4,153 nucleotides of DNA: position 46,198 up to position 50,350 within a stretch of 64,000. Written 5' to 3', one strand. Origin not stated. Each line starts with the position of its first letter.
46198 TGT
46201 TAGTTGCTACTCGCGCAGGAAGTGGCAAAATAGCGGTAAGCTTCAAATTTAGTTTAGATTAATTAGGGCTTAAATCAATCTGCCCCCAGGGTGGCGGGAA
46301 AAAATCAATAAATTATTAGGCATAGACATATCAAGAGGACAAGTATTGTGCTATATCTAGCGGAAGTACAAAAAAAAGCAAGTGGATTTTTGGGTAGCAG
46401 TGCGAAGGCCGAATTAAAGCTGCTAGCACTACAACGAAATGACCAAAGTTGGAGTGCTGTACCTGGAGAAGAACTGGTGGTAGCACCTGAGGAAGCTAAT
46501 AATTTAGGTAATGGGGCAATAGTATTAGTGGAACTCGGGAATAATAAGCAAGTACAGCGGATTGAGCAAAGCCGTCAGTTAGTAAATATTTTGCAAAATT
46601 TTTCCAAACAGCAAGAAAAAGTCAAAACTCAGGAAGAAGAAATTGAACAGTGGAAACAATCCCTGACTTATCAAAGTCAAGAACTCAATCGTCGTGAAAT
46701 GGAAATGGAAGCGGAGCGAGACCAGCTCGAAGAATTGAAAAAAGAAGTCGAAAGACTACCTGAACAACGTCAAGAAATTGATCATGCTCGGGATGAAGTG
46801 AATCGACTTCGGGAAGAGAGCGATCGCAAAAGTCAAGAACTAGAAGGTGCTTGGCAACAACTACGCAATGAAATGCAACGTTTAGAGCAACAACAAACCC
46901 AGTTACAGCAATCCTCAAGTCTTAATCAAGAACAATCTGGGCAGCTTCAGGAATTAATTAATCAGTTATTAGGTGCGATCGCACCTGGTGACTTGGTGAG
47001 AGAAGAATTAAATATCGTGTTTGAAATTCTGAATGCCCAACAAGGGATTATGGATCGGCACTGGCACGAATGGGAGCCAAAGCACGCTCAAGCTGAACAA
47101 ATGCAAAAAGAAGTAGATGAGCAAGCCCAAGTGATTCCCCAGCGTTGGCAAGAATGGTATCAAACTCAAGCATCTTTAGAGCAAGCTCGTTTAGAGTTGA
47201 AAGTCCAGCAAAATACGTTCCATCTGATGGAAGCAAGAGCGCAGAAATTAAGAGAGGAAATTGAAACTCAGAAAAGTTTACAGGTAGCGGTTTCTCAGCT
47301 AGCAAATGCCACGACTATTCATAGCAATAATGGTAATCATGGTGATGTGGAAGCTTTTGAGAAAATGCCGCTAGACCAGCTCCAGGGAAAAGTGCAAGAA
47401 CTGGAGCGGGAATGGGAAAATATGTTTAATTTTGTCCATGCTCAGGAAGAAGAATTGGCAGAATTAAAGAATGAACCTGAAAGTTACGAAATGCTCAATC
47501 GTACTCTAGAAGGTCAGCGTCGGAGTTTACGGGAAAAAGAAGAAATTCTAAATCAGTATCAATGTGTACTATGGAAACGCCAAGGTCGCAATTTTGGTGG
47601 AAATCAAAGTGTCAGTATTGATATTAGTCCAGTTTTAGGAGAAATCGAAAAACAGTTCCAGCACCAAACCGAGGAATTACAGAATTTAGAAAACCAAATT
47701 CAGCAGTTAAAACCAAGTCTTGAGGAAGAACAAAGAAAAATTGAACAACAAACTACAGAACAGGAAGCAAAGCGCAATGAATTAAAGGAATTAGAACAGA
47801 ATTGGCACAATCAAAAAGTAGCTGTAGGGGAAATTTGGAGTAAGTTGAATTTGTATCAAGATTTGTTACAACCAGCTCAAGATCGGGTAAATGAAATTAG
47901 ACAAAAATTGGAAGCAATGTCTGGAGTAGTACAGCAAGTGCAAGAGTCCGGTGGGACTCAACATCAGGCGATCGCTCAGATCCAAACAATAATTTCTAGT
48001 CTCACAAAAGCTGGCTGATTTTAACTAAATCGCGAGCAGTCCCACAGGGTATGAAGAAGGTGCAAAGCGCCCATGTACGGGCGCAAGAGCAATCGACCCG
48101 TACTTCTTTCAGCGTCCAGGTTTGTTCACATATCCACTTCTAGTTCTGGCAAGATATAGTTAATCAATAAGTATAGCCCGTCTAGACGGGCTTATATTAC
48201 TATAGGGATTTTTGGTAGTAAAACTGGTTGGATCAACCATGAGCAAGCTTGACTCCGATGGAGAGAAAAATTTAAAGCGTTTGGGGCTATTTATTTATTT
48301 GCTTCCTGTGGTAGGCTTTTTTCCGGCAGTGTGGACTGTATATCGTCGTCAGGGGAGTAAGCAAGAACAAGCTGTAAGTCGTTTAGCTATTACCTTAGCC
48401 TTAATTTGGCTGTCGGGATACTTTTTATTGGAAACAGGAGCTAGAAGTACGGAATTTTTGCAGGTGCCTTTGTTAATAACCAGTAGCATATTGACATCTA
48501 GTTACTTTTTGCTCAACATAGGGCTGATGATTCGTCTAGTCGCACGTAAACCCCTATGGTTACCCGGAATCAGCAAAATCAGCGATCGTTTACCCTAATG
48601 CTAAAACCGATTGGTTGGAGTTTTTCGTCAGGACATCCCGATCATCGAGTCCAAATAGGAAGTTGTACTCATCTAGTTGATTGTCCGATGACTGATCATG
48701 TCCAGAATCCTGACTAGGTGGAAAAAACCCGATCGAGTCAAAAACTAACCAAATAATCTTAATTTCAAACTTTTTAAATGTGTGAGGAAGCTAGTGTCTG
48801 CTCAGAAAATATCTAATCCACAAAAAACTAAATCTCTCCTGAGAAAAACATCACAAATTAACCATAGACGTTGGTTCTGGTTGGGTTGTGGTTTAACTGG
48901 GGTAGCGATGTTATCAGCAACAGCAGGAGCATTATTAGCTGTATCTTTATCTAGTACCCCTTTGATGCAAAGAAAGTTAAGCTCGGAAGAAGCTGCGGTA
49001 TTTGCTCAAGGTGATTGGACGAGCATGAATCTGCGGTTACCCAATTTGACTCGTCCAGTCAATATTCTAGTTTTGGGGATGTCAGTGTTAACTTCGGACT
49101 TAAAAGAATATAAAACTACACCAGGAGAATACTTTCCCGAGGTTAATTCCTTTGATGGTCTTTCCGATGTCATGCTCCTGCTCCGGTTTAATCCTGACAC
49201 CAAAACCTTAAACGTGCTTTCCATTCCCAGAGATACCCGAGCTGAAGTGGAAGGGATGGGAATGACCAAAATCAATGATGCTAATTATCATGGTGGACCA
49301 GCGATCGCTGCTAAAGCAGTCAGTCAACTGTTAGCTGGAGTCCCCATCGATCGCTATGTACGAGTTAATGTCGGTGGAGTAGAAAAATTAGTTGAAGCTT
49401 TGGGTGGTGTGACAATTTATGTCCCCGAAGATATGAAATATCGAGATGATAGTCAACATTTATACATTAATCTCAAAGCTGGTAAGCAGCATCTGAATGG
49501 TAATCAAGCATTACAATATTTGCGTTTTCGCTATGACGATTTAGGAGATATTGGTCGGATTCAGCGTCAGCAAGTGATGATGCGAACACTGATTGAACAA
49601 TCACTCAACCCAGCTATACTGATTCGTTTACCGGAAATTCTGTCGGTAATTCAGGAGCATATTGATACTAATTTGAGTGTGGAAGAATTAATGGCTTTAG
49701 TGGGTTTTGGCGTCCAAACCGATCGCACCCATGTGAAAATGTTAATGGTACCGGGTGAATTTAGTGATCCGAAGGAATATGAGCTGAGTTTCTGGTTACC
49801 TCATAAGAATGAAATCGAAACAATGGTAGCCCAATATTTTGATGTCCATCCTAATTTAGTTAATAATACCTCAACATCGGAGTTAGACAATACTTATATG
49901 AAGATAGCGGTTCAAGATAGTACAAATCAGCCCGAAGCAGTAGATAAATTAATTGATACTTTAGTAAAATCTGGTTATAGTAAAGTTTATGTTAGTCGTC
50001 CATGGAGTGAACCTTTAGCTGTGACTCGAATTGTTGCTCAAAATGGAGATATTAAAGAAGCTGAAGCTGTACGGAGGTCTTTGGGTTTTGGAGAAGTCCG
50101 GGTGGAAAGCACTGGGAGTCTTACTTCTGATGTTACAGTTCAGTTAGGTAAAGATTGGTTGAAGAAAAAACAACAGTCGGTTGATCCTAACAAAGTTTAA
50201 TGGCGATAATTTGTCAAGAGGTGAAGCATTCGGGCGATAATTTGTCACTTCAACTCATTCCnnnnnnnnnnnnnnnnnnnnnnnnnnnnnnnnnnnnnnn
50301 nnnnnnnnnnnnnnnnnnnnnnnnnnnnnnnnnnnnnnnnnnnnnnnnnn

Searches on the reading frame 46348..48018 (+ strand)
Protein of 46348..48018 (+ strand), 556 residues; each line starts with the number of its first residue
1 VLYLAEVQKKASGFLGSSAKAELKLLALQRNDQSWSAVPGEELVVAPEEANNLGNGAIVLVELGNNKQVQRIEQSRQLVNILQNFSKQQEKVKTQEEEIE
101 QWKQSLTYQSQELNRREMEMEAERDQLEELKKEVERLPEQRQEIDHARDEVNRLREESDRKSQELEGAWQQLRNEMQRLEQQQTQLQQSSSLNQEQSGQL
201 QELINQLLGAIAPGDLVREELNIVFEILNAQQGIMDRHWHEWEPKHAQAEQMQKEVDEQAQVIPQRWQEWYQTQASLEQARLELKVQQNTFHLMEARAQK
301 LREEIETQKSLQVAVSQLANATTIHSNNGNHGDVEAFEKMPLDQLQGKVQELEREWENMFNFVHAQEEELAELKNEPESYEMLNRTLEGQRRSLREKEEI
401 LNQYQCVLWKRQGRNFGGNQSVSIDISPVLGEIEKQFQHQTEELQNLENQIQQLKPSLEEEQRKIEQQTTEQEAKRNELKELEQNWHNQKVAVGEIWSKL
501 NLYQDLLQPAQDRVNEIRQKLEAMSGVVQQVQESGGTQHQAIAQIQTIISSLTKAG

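Call 19: search_protein_families(library=pfam, proteins=[window:46348-48018:+])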
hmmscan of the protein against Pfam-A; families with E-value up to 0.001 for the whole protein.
window:46348-48018:+ (556 aa): 1 family
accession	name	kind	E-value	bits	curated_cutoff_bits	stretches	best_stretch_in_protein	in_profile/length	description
PF06657.18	Cep57_MT_bd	-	0.00063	20.6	31.3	1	425-480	12-67/77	Centrosome microtubule-binding domain of Cep57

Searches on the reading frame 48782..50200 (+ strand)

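Call 45: search_protein_families(library=pfam, proteins=[window:48782-50200:+])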
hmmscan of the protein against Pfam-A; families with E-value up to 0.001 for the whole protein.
window:48782-50200:+ (472 aa): 2 families
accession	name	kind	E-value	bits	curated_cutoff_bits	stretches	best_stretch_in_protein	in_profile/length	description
PF03816.19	LytR_cpsA_psr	-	5.7e-46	156.8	24.6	1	128-274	2-148/150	LytR_cpsA_psr family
PF13399.11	LytR_C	-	3.7e-12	47.5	22.2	1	374-459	3-86/86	LytR cell envelope-related transcriptional attenuator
